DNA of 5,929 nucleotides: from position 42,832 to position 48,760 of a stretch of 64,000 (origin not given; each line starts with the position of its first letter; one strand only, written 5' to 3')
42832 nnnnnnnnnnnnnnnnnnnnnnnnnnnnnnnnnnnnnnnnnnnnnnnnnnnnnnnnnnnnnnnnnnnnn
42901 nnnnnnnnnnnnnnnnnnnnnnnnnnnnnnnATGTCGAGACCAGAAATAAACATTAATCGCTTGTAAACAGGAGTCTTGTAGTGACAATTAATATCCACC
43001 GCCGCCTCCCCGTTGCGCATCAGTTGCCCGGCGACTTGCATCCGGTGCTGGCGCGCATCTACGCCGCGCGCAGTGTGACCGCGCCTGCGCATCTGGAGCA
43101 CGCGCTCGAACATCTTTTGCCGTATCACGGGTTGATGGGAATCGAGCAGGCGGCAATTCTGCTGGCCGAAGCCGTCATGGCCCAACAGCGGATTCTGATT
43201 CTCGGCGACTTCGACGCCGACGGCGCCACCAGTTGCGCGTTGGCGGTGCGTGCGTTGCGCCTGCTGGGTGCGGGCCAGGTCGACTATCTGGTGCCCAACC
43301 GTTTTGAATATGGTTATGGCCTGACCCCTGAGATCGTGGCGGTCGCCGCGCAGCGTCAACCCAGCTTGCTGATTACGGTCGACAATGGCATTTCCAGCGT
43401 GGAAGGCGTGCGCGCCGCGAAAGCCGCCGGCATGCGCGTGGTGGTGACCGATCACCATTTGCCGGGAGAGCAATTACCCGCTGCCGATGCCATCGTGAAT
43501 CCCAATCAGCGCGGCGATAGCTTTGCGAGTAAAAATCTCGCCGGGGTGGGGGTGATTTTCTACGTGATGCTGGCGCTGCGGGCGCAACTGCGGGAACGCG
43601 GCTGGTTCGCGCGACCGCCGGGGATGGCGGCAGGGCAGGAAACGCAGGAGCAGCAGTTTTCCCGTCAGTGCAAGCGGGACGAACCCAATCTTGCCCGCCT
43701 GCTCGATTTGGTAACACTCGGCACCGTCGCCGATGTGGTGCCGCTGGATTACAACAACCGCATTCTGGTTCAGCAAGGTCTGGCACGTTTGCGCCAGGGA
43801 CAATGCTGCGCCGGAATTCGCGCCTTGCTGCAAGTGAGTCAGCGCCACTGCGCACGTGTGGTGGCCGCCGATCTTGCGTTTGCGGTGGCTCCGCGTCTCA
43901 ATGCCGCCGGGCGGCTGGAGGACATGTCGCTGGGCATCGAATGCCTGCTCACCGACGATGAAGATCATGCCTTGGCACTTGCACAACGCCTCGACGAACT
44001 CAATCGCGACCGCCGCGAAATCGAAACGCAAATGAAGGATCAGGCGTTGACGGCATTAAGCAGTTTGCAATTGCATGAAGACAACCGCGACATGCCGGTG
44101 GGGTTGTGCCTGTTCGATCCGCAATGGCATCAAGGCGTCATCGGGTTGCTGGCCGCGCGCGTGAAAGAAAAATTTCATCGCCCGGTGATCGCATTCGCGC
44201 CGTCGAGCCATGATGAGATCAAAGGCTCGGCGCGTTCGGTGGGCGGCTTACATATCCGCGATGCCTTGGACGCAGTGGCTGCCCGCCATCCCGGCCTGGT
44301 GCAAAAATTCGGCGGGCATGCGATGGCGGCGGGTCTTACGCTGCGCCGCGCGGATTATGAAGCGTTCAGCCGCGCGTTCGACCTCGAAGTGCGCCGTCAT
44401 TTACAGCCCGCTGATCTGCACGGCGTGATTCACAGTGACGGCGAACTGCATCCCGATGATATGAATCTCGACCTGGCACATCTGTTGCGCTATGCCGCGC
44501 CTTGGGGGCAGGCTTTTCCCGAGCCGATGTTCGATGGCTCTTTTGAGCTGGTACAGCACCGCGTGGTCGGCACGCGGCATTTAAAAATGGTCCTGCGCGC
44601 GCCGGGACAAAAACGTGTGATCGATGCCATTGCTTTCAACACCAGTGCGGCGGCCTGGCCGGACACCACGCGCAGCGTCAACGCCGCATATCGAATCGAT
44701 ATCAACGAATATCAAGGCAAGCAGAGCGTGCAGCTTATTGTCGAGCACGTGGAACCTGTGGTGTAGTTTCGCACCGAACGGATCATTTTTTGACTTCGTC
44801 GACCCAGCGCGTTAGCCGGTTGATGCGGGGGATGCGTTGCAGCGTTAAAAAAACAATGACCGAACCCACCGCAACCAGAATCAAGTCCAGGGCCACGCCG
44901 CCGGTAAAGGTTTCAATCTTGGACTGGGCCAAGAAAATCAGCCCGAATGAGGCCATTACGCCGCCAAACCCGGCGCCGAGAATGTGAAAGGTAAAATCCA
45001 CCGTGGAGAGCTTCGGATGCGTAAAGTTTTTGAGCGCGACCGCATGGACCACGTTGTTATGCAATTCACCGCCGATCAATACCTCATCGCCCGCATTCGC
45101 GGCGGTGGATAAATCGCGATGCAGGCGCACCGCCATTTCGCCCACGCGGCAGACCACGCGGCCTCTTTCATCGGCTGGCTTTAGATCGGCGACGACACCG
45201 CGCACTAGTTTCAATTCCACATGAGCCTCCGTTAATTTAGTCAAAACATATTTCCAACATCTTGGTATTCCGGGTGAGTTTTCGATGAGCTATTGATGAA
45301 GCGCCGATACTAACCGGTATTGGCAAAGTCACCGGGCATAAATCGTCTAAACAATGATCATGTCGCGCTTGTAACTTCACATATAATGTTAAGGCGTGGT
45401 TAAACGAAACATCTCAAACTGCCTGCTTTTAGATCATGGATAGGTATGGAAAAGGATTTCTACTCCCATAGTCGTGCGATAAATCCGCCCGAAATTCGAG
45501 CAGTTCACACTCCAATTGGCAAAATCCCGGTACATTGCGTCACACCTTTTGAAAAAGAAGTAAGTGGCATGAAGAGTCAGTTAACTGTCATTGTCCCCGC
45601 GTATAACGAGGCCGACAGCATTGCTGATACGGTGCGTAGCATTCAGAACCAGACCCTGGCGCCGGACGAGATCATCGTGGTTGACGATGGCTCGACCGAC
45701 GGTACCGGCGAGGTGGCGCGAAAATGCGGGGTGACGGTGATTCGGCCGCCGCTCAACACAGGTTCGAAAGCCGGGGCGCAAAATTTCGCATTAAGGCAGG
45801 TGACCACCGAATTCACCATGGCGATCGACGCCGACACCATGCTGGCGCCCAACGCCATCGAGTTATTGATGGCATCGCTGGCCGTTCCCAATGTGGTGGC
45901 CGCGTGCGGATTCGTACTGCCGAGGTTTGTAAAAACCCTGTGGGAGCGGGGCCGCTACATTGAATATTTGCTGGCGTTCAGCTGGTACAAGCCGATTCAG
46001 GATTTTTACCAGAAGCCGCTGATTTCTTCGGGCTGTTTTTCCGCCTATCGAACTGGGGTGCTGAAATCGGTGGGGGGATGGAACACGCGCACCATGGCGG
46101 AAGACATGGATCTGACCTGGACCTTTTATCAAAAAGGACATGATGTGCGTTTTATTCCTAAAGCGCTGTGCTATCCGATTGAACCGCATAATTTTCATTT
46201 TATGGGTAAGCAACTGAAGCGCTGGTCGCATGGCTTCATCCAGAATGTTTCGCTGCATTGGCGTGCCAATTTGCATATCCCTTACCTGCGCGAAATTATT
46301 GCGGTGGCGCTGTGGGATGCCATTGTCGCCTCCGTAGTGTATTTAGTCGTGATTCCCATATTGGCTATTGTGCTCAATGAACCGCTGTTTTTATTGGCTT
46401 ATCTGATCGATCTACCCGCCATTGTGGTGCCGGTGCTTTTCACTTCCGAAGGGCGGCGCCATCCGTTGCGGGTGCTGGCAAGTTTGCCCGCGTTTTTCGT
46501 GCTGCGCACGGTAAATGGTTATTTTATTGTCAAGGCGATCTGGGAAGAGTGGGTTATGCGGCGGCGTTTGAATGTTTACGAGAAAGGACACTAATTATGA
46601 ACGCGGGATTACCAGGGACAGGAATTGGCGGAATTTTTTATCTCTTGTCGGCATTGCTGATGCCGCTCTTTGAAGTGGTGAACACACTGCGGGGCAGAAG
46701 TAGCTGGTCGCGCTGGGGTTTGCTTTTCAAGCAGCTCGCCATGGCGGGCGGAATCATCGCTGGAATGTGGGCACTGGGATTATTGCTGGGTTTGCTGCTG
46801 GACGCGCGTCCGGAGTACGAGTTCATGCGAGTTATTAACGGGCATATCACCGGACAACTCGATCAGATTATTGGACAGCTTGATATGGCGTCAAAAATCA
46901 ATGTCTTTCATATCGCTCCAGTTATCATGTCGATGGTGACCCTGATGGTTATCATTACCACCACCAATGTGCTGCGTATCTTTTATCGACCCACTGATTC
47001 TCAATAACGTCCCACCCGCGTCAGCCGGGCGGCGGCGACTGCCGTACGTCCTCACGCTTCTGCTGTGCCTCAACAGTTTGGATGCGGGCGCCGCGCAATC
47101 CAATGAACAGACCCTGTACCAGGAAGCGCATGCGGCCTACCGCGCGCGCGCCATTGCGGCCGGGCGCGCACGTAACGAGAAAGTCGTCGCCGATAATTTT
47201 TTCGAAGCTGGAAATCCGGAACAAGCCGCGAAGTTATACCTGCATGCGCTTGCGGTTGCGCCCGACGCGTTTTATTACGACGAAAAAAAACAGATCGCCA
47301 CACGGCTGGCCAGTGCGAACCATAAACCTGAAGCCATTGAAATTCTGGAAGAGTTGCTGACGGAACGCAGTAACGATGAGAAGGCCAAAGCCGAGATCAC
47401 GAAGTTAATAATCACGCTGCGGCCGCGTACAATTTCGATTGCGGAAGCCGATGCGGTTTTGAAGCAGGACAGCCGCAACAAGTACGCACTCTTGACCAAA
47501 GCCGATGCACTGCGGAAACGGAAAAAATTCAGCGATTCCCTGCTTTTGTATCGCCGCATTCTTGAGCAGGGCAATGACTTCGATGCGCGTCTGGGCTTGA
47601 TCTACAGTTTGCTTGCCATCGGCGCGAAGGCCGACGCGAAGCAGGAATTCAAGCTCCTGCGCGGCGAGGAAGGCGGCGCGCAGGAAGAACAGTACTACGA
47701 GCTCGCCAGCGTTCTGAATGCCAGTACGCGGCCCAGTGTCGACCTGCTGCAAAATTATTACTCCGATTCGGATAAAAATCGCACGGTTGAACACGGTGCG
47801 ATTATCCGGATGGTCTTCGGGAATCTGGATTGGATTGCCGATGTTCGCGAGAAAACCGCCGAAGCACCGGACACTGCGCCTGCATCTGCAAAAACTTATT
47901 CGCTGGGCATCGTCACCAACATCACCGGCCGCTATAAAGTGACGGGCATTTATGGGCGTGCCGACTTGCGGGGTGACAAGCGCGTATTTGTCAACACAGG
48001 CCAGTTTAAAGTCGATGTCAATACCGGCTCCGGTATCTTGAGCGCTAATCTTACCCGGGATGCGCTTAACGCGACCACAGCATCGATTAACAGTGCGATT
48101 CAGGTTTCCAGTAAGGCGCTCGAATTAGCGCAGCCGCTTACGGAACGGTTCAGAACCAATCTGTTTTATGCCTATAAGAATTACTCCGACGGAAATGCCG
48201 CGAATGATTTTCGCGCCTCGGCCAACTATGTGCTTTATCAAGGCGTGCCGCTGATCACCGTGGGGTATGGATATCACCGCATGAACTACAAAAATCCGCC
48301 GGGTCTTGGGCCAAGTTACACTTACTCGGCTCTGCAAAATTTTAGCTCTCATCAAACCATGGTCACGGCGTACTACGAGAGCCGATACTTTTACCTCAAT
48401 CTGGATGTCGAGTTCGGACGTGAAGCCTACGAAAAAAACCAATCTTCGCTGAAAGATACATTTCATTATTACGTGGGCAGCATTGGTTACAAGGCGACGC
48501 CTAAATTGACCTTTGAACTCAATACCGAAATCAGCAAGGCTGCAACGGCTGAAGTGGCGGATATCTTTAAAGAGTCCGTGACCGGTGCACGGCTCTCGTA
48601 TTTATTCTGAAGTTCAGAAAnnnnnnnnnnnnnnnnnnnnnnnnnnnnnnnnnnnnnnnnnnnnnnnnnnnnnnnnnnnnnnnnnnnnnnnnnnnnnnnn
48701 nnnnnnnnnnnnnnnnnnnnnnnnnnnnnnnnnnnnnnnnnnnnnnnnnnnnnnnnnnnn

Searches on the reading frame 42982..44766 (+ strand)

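Call 8: search_protein_families(library=pfam, proteins=[window:42982-44766:+], max_evalue=0.001)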
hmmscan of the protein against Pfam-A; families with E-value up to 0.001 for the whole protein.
window:42982-44766:+ (594 aa): 3 families
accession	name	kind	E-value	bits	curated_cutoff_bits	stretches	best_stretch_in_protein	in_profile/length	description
PF17768.7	RecJ_OB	-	7.2e-25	87.6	27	1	486-589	2-107/107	RecJ OB domain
PF01368.27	DHH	-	7.3e-25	88.1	28.1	1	70-197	1-103/125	DHH family, N-terminal domain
PF02272.25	DHHA1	-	8.8e-18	65.1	25.9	1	379-467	10-97/102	DHHA1 domain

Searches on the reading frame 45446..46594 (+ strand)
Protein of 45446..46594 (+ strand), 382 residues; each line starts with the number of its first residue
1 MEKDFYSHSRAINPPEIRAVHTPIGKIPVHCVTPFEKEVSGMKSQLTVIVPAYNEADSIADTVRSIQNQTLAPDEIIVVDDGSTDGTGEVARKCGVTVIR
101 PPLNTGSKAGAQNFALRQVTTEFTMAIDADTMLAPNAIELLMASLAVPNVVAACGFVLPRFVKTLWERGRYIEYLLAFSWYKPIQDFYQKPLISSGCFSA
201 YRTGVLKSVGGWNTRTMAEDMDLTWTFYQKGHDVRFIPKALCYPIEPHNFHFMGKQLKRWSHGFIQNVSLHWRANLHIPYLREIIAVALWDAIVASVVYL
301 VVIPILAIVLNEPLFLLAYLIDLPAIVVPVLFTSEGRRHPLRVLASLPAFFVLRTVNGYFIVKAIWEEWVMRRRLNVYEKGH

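Call 27: search_protein_families(library=pfam, proteins=[window:45446-46594:+], max_evalue=0.00001)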
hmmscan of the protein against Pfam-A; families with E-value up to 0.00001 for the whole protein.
window:45446-46594:+ (382 aa): 5 families
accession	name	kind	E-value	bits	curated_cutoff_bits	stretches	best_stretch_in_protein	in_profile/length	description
PF00535.33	Glycos_transf_2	-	1.1e-31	110.5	23.3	1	47-209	1-167/168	Glycosyl transferase family 2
PF13641.12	Glyco_tranf_2_3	-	4e-26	92.9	27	1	46-263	3-230/230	Glycosyltransferase like family 2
PF13632.12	Glyco_trans_2_3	-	6.6e-19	69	27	1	125-318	3-193/198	Glycosyl transferase family group 2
PF03142.21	Chitin_synth_2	-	3e-07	29.9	27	0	233-330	343-451/527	Chitin synthase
PF13506.12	Glyco_transf_21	-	1.3e-06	28.5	21.7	1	96-247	6-157/174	Glycosyl transferase family 21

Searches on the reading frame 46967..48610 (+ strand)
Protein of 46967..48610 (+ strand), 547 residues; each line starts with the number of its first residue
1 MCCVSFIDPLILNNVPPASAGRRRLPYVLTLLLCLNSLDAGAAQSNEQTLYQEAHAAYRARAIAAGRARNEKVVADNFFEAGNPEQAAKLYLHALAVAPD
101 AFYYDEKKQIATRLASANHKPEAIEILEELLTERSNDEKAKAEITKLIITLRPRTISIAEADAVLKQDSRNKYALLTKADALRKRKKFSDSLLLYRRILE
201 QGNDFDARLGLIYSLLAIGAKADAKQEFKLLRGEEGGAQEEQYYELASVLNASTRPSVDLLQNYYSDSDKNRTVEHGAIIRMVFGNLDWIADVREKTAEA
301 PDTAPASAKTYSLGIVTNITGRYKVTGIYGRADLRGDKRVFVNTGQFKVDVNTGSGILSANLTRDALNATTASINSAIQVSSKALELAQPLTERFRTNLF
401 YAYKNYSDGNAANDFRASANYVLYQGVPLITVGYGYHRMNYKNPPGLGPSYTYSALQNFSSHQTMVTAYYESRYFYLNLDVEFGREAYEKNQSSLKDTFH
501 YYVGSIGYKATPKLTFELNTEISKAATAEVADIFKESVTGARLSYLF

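Call 27: search_protein_families(library=pfam, proteins=[window:46967-48610:+], max_evalue=0.00001)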
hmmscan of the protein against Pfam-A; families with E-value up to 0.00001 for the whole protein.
window:46967-48610:+ (547 aa): 0 families

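Call 61: search_protein_families(library=pfam, proteins=[window:46967-48610:+], max_evalue=0.01)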
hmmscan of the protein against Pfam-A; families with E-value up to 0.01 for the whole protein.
window:46967-48610:+ (547 aa): 3 families
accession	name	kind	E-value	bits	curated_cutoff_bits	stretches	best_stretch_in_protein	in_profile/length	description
PF13428.12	TPR_14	-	0.0025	18.8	23.5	0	174-212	3-42/44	Tetratricopeptide repeat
PF13432.12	TPR_16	-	0.0039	18.1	32.7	0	176-228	1-54/65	Tetratricopeptide repeat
PF07719.23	TPR_2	-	0.0085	16.6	27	0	75-100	8-33/34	Tetratricopeptide repeat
